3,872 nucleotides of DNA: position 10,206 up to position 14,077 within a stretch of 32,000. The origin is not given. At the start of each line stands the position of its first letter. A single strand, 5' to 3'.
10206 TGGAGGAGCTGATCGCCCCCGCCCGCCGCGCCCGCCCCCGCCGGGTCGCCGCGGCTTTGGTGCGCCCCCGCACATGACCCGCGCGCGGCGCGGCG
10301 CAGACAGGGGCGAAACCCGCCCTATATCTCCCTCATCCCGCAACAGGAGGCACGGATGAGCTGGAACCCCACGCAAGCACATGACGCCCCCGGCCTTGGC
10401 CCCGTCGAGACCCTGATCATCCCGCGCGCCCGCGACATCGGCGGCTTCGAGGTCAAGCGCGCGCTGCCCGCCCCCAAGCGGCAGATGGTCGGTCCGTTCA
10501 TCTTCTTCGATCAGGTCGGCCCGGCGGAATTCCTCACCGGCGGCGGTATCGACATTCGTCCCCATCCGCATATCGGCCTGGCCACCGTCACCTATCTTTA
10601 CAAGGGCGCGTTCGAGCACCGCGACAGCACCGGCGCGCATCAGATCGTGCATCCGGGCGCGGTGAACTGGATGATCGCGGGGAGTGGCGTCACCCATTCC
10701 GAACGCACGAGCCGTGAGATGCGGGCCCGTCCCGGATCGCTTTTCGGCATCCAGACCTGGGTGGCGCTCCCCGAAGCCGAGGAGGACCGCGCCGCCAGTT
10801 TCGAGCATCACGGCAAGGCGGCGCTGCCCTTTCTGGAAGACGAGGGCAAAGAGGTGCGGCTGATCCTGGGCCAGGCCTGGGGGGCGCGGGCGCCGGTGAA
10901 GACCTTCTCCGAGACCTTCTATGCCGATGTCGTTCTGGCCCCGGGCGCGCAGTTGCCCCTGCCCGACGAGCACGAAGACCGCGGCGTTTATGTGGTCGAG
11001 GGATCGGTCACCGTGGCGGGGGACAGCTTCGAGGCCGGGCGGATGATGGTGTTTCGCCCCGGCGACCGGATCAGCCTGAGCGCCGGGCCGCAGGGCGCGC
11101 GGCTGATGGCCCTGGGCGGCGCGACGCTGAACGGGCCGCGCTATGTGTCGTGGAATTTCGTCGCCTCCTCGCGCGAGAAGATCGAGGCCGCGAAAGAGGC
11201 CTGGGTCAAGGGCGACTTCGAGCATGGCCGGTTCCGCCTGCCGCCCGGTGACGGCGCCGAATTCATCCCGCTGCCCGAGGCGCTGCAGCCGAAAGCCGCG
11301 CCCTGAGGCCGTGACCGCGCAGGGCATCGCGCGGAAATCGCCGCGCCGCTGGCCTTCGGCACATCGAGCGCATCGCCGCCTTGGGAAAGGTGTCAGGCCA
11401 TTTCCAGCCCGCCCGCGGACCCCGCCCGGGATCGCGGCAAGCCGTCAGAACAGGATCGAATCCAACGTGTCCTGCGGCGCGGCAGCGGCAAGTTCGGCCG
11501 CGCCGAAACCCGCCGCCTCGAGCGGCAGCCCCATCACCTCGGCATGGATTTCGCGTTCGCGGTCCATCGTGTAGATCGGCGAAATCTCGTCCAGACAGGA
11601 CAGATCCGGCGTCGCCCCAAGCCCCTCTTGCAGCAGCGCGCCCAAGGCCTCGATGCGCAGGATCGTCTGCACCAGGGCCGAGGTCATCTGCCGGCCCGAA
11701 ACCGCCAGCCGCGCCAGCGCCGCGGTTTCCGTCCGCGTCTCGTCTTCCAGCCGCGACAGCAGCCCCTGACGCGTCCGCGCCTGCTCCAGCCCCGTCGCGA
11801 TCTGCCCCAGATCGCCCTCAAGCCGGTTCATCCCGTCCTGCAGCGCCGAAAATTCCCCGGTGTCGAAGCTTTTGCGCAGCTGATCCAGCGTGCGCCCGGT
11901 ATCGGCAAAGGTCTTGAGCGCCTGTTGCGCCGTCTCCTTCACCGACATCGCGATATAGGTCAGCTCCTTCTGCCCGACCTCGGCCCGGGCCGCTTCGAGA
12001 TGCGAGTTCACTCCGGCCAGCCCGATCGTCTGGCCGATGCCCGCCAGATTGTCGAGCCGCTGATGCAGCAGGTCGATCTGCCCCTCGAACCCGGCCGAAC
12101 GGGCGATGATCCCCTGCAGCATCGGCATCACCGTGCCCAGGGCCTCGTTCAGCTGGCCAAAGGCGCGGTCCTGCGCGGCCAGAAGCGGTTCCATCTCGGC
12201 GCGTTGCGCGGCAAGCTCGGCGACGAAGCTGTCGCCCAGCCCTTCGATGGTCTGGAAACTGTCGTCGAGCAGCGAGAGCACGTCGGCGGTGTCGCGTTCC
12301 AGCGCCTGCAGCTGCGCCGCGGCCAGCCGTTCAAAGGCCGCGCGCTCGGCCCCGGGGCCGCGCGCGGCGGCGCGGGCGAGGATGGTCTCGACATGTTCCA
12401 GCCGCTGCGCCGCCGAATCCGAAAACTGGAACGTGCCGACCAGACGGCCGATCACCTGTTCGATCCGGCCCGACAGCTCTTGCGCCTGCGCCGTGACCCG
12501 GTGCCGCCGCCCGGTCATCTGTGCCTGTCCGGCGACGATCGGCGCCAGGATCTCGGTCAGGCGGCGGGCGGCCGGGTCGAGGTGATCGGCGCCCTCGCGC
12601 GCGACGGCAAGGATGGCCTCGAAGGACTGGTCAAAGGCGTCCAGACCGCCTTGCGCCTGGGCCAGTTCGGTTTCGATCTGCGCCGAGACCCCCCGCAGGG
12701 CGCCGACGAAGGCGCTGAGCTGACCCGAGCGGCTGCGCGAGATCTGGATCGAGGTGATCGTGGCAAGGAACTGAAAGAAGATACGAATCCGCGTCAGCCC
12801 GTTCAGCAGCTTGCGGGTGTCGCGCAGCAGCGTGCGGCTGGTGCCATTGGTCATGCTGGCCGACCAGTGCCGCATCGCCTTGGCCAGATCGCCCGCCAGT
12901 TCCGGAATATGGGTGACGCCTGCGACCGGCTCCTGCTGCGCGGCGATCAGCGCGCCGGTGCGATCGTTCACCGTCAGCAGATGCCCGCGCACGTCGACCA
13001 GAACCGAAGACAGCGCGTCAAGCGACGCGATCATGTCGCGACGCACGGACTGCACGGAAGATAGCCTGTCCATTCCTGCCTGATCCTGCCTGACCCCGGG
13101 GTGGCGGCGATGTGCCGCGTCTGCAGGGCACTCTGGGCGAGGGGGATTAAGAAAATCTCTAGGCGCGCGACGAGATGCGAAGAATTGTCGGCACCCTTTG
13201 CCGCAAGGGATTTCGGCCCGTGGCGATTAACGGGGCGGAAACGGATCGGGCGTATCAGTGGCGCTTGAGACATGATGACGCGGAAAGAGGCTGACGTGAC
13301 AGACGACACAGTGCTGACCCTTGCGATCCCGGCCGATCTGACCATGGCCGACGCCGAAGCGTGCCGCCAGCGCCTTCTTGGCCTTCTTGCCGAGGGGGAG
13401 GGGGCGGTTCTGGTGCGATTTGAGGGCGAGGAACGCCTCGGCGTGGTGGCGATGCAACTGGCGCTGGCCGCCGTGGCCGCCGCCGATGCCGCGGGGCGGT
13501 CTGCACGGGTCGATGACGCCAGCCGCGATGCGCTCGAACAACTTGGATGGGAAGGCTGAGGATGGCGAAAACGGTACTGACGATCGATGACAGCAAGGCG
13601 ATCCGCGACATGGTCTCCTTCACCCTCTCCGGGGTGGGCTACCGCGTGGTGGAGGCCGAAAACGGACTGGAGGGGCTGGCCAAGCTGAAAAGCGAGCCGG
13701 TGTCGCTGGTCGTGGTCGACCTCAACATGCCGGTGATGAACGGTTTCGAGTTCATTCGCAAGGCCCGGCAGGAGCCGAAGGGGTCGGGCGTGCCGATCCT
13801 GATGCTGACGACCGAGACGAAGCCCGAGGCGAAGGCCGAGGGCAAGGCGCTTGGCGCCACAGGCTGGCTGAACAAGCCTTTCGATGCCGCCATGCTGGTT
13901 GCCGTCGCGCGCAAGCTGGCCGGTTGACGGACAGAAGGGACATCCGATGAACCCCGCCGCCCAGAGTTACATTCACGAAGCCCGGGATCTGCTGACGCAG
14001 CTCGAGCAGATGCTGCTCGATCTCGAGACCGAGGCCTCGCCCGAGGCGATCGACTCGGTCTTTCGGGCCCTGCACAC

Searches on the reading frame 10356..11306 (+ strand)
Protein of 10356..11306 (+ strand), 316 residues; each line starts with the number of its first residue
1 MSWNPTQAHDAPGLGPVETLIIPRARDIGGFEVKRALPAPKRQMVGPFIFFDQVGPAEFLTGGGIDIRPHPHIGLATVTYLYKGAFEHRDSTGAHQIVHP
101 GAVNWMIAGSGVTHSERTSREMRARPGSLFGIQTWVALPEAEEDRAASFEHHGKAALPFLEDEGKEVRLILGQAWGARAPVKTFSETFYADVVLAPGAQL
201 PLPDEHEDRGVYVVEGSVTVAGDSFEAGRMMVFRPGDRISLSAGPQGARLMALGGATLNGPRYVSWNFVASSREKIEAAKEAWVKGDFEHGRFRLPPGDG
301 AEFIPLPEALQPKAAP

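Call 36: find_encoding_contigs(protein=window:10356-11306:+, flank=10000, max_places=10)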
Protein window:10356-11306:+ (316 aa): 24 contigs read that carry it; 10 places shown.
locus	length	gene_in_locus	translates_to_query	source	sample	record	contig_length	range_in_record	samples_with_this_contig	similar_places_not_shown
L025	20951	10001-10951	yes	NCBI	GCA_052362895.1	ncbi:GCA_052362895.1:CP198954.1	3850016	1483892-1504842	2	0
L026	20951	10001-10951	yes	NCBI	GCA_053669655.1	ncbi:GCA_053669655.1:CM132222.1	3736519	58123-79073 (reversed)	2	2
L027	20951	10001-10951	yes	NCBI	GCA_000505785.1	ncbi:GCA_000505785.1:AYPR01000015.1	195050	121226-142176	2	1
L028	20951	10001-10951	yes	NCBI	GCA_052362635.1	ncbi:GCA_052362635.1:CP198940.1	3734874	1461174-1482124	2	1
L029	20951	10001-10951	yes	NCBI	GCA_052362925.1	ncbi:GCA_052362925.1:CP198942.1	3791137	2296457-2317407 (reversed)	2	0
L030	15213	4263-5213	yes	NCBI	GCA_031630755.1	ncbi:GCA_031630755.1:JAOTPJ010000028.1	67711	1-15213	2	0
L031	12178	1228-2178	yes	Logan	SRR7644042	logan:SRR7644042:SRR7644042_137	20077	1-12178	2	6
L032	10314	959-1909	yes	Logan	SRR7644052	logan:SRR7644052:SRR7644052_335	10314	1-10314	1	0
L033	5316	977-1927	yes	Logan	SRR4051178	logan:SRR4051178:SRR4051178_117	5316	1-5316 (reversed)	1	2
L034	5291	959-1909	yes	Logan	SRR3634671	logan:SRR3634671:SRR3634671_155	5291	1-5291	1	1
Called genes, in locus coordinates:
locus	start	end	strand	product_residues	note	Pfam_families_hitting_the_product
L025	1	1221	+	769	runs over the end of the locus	PF02538:Hydantoinase_B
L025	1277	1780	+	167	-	PF08882:Acetone_carb_G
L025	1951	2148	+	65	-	-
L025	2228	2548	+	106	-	-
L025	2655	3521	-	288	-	PF00126:HTH_1, PF03466:LysR_substrate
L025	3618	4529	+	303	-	PF00892:EamA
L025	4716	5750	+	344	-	PF01497:Peripla_BP_2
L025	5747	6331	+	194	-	PF01032:FecCD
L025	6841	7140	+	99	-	PF13683:rve_3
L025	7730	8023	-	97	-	-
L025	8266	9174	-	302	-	PF02678:Pirin, PF05726:Pirin_C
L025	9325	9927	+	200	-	PF00929:RNase_T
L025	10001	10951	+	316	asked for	PF02678:Pirin, PF05726:Pirin_C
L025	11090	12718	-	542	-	PF04108:ATG17_like (faint)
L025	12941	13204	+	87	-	-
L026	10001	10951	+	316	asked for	PF02678:Pirin, PF05726:Pirin_C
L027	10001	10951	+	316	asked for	PF02678:Pirin, PF05726:Pirin_C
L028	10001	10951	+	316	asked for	PF02678:Pirin, PF05726:Pirin_C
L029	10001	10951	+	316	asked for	PF02678:Pirin, PF05726:Pirin_C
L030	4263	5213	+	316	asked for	PF02678:Pirin, PF05726:Pirin_C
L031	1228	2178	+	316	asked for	PF02678:Pirin, PF05726:Pirin_C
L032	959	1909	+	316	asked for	PF02678:Pirin, PF05726:Pirin_C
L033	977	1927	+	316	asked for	PF02678:Pirin, PF05726:Pirin_C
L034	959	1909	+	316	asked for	PF02678:Pirin, PF05726:Pirin_C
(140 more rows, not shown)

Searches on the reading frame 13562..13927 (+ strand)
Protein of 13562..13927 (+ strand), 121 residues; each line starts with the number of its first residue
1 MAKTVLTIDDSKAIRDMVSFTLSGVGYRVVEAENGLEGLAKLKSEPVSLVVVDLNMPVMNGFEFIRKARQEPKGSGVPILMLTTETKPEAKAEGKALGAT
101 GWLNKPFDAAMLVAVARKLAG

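Call 50: find_encoding_contigs(protein=window:13562-13927:+, flank=10000, max_places=10)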
Protein window:13562-13927:+ (121 aa): 23 contigs read that carry it; 10 places shown.
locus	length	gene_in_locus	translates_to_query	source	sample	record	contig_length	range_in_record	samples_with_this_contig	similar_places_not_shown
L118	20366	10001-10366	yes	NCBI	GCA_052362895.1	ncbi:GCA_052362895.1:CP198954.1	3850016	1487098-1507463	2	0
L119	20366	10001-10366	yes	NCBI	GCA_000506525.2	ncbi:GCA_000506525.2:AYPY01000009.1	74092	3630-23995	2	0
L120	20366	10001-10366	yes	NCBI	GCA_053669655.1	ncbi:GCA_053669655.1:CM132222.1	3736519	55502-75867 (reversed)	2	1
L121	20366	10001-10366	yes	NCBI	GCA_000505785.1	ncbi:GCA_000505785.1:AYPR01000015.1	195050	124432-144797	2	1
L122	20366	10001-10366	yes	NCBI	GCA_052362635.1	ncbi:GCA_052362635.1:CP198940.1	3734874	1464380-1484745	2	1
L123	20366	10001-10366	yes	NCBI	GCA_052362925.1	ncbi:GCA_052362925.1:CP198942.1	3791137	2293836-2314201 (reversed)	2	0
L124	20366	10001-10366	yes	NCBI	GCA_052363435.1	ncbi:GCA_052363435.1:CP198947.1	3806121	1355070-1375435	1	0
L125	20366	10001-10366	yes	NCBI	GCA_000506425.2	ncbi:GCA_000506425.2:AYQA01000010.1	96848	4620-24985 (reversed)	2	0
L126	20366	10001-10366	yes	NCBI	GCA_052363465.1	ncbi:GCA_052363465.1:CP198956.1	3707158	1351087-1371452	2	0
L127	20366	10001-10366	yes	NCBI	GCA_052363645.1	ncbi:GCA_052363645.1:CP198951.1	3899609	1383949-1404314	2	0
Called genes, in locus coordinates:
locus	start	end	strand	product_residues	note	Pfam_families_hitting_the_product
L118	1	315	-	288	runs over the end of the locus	PF00126:HTH_1, PF03466:LysR_substrate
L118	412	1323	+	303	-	PF00892:EamA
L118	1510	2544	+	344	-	PF01497:Peripla_BP_2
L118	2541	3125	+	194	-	PF01032:FecCD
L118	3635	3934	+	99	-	PF13683:rve_3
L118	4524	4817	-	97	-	-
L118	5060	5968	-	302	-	PF02678:Pirin, PF05726:Pirin_C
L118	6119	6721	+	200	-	PF00929:RNase_T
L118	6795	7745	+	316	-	PF02678:Pirin, PF05726:Pirin_C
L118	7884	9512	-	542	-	PF04108:ATG17_like (faint)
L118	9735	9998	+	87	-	-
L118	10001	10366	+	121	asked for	PF00072:Response_reg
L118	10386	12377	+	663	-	PF01627:Hpt, PF02895:H-kinase_dim, PF02518:HATPase_c, PF01584:CheW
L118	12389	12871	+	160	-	PF01584:CheW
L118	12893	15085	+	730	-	PF12729:4HB_MCP_1, PF00672:HAMP, PF00015:MCPsignal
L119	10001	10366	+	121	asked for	PF00072:Response_reg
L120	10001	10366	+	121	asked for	PF00072:Response_reg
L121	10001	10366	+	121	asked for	PF00072:Response_reg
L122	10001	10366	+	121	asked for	PF00072:Response_reg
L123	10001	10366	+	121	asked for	PF00072:Response_reg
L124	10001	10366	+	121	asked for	PF00072:Response_reg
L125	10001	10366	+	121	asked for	PF00072:Response_reg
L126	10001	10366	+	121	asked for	PF00072:Response_reg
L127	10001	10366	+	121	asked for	PF00072:Response_reg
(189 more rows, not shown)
